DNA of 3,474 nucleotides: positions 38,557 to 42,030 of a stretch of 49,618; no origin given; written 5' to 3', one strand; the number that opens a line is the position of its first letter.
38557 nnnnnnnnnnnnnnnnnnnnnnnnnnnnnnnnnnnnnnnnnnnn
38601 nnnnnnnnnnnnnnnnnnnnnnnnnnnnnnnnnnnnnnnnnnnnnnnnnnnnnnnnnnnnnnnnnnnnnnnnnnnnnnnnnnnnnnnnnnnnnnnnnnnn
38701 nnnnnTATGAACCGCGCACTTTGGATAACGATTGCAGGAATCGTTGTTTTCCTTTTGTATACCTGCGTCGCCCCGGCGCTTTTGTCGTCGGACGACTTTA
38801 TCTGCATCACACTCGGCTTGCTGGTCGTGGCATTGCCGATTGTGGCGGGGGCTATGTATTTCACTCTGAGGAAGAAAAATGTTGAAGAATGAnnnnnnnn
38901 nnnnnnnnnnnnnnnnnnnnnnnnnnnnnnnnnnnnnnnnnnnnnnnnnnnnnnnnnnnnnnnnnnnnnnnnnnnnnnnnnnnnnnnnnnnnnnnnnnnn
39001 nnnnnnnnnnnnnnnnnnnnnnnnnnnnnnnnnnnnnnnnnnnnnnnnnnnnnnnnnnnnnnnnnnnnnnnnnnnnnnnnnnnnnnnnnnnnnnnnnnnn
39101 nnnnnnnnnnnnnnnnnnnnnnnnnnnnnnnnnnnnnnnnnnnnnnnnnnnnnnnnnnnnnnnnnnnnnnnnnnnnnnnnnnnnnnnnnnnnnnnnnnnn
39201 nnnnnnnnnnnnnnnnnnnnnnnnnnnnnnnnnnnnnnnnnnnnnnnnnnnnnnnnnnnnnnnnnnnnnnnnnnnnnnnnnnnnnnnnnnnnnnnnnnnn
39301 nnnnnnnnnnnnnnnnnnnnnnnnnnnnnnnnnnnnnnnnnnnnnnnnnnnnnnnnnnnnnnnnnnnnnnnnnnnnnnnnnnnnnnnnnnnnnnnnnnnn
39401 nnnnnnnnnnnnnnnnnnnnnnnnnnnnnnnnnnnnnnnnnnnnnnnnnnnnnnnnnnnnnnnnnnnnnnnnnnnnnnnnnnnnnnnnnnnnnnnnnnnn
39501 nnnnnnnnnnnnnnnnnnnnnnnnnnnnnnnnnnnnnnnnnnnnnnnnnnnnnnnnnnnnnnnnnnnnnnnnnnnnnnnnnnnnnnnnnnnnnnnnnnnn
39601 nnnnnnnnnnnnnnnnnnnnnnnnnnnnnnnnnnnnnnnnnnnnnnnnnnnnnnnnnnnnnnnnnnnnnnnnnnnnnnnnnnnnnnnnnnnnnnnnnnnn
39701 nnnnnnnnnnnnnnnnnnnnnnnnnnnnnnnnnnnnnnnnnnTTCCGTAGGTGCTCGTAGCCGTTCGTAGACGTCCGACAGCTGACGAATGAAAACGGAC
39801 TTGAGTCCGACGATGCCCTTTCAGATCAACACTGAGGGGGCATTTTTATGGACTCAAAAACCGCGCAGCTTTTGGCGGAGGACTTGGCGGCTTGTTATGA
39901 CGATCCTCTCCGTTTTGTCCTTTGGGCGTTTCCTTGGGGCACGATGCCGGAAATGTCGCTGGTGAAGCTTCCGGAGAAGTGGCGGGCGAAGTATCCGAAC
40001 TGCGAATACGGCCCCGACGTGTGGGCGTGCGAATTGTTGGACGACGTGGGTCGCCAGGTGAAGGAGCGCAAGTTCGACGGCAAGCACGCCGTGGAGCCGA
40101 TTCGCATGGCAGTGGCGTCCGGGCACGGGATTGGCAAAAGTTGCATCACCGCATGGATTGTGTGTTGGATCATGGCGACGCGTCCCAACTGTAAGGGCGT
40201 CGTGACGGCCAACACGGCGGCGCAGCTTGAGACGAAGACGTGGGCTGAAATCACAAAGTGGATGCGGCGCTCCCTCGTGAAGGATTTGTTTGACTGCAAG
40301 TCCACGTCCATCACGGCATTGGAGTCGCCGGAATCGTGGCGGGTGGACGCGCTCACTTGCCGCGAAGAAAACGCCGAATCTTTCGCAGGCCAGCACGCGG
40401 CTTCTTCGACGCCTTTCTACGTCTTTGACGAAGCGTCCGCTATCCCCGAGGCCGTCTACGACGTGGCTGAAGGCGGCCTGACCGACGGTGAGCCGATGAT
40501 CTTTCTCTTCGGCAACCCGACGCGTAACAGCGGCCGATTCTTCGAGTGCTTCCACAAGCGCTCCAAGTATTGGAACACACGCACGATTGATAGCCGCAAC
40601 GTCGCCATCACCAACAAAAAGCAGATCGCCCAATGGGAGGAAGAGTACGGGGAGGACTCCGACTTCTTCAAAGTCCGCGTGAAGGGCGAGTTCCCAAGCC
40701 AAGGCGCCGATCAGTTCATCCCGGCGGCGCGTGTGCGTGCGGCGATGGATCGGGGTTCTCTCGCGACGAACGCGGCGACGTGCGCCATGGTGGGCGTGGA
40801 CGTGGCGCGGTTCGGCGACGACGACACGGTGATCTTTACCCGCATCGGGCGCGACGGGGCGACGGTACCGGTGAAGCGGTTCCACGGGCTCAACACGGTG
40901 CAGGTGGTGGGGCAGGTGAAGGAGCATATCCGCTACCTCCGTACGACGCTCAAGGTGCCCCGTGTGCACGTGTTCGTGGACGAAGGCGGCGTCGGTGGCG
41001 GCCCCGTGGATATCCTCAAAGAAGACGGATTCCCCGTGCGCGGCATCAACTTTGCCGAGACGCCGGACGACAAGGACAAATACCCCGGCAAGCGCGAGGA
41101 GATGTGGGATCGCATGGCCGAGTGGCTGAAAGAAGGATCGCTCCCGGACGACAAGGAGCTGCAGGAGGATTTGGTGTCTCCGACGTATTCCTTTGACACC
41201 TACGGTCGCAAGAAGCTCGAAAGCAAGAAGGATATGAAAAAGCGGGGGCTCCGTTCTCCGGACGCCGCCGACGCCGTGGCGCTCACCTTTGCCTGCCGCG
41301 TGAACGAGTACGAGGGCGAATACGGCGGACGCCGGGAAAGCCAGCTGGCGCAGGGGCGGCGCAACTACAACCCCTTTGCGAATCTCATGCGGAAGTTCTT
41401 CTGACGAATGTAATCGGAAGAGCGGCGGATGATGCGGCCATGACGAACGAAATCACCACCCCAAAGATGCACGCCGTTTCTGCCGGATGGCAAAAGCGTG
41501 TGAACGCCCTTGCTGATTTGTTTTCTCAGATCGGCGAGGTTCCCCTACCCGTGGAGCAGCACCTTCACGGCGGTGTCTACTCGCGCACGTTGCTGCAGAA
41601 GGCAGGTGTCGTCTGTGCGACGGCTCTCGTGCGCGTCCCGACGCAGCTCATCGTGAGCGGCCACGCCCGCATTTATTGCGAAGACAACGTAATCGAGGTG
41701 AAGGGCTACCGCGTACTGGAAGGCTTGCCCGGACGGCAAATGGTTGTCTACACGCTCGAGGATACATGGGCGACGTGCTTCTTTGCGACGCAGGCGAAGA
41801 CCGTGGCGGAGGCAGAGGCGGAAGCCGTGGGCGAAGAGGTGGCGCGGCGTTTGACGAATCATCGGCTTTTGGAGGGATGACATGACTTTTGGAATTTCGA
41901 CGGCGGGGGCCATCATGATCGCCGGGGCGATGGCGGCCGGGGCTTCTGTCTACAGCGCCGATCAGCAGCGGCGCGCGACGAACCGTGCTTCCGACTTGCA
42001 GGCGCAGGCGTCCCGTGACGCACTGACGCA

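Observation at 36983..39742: Accessory island between primase and terminase: lone ThsB-like TIR gene converging on a small 3-TM gene, back-to-back with an ORFan/2-TM/SPFH operon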

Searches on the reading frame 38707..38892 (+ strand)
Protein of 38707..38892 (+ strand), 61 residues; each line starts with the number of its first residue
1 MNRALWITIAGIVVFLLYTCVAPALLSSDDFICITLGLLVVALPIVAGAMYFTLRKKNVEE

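Call 3: search_protein_families(library=pfam, proteins=[window:38707-38892:+], max_evalue=1)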
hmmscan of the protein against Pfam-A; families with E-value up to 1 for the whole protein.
window:38707-38892:+ (61 aa): 3 families
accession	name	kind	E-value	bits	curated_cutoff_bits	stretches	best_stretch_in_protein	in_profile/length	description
PF17870.6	Insulin_TMD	-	0.011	16.2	33.4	1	40-60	25-45/47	Insulin receptor trans-membrane segment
PF00746.26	Gram_pos_anchor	-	0.078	13.4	20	1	35-60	17-42/43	LPXTG cell wall anchor motif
PF12666.12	PrgI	-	0.11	13.5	27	1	5-56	23-66/91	PrgI family protein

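Call 4: search_protein_families(library=padloc, proteins=[window:38707-38892:+], max_evalue=1)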
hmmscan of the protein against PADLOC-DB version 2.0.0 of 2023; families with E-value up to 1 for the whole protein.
window:38707-38892:+ (61 aa): 0 families

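Call 5: search_protein_families(library=phrogs, proteins=[window:38707-38892:+], max_evalue=0.1)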
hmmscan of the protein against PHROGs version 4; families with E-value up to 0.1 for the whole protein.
window:38707-38892:+ (61 aa): 1 family
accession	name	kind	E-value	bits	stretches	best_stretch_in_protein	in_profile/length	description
phrog_1130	-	moron, auxiliary metabolic gene and host takeover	1.3e-05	26.1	1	3-49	4-51/66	membrane protein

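Call 77: search_protein_families(library=ncbifam, proteins=[window:38707-38892:+], max_evalue=1)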
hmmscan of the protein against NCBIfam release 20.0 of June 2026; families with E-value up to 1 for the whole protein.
window:38707-38892:+ (61 aa): 2 families
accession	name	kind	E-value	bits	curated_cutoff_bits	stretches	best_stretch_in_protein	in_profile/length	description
TIGR03065.1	srtB_sig_QVPTGV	subfamily_domain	0.042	13.5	21.35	1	41-57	14-32/32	QVPTGV class sortase B protein-sorting domain-containing protein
NF045849.1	ICE_MMCAP2_0565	equivalog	0.28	10.9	40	1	31-57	16-42/80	Mbov_0395 family pilin-like conjugal transfer protein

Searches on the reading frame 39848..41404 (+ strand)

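Call 3: search_protein_families(library=pfam, proteins=[window:39848-41404:+], max_evalue=1)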
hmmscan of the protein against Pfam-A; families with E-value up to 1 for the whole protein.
window:39848-41404:+ (518 aa): 0 families

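Call 5: search_protein_families(library=phrogs, proteins=[window:39848-41404:+], max_evalue=0.1)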
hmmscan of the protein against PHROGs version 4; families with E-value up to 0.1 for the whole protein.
window:39848-41404:+ (518 aa): 3 families
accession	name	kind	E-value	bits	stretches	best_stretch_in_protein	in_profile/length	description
phrog_5902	-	unknown function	3.1e-61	208.6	1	83-379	48-355/359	-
phrog_2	-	head and packaging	6.4e-43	148.6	1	84-494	276-597/807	terminase large subunit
phrog_20197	-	unknown function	0.00021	22.3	1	86-135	51-100/158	-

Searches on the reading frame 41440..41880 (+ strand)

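Call 3: search_protein_families(library=pfam, proteins=[window:41440-41880:+], max_evalue=1)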
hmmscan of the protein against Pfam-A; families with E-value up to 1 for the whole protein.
window:41440-41880:+ (146 aa): 0 families

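Call 5: search_protein_families(library=phrogs, proteins=[window:41440-41880:+], max_evalue=0.1)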
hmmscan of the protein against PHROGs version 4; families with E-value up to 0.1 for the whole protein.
window:41440-41880:+ (146 aa): 3 families
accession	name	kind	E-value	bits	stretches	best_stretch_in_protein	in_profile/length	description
phrog_24280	-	tail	3.4e-10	40.7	1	19-121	30-133/169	tail fiber adhesin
phrog_12032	-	tail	3.6e-10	40.5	1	16-123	18-127/160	short tail fiber protein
phrog_34170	-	unknown function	2.4e-08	34.8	1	9-123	11-124/296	-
